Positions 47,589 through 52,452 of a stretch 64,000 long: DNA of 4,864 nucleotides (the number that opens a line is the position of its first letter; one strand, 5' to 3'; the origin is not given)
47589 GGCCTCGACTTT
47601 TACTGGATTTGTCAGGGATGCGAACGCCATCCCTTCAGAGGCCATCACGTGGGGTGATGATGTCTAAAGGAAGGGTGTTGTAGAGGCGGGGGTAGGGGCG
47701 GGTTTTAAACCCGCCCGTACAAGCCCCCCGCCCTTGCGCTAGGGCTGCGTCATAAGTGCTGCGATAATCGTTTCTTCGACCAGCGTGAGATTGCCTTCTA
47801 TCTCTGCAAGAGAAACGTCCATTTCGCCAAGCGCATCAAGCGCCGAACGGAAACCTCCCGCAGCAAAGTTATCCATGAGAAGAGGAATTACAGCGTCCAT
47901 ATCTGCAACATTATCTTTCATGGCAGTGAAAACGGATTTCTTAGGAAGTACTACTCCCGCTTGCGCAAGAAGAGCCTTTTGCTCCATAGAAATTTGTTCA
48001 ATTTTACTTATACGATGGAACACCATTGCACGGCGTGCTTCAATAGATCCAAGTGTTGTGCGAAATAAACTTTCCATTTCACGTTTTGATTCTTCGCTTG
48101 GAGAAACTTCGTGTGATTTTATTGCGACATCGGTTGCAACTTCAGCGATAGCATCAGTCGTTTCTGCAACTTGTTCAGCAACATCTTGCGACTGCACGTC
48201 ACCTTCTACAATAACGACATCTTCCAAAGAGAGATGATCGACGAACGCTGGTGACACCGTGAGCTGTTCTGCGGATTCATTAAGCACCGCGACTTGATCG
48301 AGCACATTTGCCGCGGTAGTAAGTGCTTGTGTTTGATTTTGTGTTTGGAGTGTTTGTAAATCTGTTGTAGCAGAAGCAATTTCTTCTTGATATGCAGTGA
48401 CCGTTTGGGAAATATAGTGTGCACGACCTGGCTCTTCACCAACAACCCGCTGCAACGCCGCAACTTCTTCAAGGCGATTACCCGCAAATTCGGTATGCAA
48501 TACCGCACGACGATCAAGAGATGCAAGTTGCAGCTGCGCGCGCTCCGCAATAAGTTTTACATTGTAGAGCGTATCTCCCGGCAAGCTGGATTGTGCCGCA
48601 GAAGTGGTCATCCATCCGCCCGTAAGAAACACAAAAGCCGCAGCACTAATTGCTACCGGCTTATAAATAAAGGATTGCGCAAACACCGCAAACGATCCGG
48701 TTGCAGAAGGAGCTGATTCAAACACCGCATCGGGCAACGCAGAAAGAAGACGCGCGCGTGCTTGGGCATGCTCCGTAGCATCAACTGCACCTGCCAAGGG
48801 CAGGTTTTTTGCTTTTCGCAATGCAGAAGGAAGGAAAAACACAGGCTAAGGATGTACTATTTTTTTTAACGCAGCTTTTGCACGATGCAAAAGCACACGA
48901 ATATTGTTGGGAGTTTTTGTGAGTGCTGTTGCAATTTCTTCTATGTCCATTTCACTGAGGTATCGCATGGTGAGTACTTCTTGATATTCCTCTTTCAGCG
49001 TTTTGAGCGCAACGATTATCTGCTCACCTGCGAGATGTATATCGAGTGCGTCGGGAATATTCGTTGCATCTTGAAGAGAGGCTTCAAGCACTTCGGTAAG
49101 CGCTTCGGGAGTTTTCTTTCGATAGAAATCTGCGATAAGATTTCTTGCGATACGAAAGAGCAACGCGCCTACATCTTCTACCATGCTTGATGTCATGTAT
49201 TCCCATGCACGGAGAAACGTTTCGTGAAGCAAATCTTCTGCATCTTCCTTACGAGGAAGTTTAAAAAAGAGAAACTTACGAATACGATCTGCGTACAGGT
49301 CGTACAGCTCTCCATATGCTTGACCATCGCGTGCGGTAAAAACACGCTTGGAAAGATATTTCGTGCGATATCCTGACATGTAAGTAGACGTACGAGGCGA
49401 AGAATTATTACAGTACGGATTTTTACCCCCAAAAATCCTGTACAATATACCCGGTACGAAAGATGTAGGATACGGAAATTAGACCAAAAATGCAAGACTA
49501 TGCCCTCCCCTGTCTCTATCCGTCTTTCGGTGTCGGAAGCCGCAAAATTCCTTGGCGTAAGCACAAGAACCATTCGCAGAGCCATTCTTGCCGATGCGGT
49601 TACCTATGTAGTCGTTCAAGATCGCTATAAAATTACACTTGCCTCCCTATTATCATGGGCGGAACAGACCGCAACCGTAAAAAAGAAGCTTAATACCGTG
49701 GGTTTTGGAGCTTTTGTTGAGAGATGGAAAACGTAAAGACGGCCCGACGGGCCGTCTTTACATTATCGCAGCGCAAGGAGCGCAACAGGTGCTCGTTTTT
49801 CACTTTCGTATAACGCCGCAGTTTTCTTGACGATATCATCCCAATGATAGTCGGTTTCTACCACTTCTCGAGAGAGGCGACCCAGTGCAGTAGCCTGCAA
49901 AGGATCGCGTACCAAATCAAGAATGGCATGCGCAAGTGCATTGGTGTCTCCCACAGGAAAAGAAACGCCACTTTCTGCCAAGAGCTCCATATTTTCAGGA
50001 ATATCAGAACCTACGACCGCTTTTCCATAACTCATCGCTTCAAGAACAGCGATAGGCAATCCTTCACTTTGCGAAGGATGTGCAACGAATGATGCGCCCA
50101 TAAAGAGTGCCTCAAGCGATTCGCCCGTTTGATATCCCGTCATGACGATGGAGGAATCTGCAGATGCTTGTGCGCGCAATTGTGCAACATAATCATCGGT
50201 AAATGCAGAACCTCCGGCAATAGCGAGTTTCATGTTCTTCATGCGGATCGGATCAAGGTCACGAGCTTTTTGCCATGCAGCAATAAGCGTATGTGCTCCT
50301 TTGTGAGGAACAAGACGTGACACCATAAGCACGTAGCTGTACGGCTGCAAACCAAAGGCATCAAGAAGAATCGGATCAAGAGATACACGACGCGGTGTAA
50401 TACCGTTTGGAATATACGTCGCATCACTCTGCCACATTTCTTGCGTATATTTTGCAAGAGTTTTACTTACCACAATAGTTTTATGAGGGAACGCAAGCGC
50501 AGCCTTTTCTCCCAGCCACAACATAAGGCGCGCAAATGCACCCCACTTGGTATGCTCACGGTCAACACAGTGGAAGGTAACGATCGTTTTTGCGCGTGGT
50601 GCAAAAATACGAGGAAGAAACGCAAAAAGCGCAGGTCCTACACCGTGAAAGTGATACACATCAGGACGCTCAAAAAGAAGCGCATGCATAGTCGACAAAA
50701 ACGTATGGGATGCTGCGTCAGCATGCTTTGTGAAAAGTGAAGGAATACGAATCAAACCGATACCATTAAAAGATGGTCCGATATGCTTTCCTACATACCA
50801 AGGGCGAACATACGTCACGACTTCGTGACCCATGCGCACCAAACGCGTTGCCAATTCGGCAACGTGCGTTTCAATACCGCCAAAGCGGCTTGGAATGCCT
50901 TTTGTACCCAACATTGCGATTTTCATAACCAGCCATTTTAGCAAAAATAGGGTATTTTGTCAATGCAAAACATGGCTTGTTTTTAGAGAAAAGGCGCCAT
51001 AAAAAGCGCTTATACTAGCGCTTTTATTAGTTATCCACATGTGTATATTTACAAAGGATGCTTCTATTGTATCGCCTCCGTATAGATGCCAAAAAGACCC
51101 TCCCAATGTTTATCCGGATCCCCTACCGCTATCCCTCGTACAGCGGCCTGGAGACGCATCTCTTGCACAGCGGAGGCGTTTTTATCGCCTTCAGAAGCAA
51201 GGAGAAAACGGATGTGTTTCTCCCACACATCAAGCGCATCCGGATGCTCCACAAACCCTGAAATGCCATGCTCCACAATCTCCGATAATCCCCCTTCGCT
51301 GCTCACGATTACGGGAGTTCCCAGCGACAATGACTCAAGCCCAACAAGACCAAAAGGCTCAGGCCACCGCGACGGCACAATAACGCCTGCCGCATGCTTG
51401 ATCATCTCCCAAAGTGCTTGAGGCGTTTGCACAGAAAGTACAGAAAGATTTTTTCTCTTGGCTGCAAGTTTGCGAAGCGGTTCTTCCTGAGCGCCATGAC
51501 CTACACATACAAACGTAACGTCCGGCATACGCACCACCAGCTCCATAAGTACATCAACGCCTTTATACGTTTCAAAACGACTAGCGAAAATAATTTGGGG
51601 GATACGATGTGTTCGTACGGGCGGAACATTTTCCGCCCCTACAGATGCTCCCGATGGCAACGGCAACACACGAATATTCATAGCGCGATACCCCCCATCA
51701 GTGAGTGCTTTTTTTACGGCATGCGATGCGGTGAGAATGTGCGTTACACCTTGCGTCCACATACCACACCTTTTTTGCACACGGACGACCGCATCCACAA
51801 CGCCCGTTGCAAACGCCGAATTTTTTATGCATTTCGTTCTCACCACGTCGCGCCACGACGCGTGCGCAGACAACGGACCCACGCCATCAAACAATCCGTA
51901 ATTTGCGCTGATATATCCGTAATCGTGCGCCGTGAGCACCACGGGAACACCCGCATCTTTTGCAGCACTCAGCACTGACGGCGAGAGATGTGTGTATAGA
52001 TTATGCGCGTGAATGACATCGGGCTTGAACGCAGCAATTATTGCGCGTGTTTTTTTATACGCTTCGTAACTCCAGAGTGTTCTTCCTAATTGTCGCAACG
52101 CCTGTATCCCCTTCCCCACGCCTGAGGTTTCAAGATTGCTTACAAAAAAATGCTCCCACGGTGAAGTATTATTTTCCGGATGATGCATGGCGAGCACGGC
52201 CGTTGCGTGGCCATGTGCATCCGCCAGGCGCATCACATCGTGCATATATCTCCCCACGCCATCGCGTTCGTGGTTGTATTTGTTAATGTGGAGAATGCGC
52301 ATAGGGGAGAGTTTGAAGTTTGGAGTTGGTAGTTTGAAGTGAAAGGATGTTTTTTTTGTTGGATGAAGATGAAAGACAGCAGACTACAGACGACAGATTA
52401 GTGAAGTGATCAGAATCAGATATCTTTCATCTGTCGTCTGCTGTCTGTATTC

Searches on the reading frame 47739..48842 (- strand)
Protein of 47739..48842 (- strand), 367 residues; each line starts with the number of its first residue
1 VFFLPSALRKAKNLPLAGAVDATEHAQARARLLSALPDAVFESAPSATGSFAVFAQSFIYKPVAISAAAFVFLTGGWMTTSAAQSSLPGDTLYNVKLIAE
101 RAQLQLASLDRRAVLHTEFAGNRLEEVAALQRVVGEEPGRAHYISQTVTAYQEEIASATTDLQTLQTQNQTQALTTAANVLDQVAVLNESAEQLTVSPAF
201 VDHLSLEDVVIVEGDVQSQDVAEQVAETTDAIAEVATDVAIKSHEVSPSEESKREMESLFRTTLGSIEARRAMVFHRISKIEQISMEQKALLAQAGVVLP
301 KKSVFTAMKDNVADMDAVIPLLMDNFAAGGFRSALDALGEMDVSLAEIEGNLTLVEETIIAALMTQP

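Call 54: search_protein_families(library=pfam, proteins=[window:47739-48842:-], max_evalue=0.0001)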
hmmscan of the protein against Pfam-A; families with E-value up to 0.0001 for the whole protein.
window:47739-48842:- (367 aa): 1 family
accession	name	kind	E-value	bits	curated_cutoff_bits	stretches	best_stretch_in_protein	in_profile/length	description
PF18915.5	DUF5667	-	4.9e-09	36.9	27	1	86-177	2-92/99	Domain of unknown function (DUF5667)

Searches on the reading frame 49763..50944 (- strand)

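Call 54: search_protein_families(library=pfam, proteins=[window:49763-50944:-], max_evalue=0.0001)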
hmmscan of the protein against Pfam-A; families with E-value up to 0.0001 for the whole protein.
window:49763-50944:- (393 aa): 5 families
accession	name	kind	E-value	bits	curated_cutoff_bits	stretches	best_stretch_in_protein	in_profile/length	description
PF00534.26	Glycos_transf_1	-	2.5e-24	86.1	26.4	1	203-356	16-167/172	Glycosyl transferases group 1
PF13692.12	Glyco_trans_1_4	-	3.5e-24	86.1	27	1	204-347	3-142/142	Glycosyl transferases group 1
PF13439.12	Glyco_transf_4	-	7.1e-22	78.7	28.5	1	21-185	1-169/170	Glycosyltransferase Family 4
PF13579.12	Glyco_trans_4_4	-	1.5e-15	58.3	29.7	1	22-181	1-158/158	Glycosyl transferase 4-like domain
PF20706.3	GT4-conflict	-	1.1e-09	38.2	26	1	204-313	199-311/385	Family 4 Glycosyltransferase in conflict systems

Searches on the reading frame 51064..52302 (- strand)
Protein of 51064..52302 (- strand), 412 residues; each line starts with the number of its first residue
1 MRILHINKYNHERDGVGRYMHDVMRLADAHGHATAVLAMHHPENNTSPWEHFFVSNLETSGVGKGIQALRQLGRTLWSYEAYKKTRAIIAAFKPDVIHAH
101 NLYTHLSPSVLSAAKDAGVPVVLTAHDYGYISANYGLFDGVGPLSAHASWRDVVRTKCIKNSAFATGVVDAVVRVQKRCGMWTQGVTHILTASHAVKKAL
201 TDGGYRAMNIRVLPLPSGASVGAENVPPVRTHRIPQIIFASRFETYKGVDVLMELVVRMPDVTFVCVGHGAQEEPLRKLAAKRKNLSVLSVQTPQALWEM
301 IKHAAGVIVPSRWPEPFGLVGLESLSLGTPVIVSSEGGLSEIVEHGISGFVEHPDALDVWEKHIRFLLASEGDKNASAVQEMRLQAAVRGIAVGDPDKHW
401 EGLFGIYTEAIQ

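Call 54: search_protein_families(library=pfam, proteins=[window:51064-52302:-], max_evalue=0.0001)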
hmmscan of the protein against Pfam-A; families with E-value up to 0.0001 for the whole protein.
window:51064-52302:- (412 aa): 5 families
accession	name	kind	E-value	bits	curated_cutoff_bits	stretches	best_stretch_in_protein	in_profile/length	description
PF00534.26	Glycos_transf_1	-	2.9e-27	95.7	26.4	1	235-376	16-163/172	Glycosyl transferases group 1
PF13692.12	Glyco_trans_1_4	-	2e-19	70.7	27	1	235-368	2-140/142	Glycosyl transferases group 1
PF13439.12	Glyco_transf_4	-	5.1e-16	59.6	28.5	1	14-214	2-163/170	Glycosyltransferase Family 4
PF13579.12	Glyco_trans_4_4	-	4.3e-13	50.3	29.7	1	15-214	2-156/158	Glycosyl transferase 4-like domain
PF20706.3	GT4-conflict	-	4.9e-10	39.4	26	1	220-352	185-329/385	Family 4 Glycosyltransferase in conflict systems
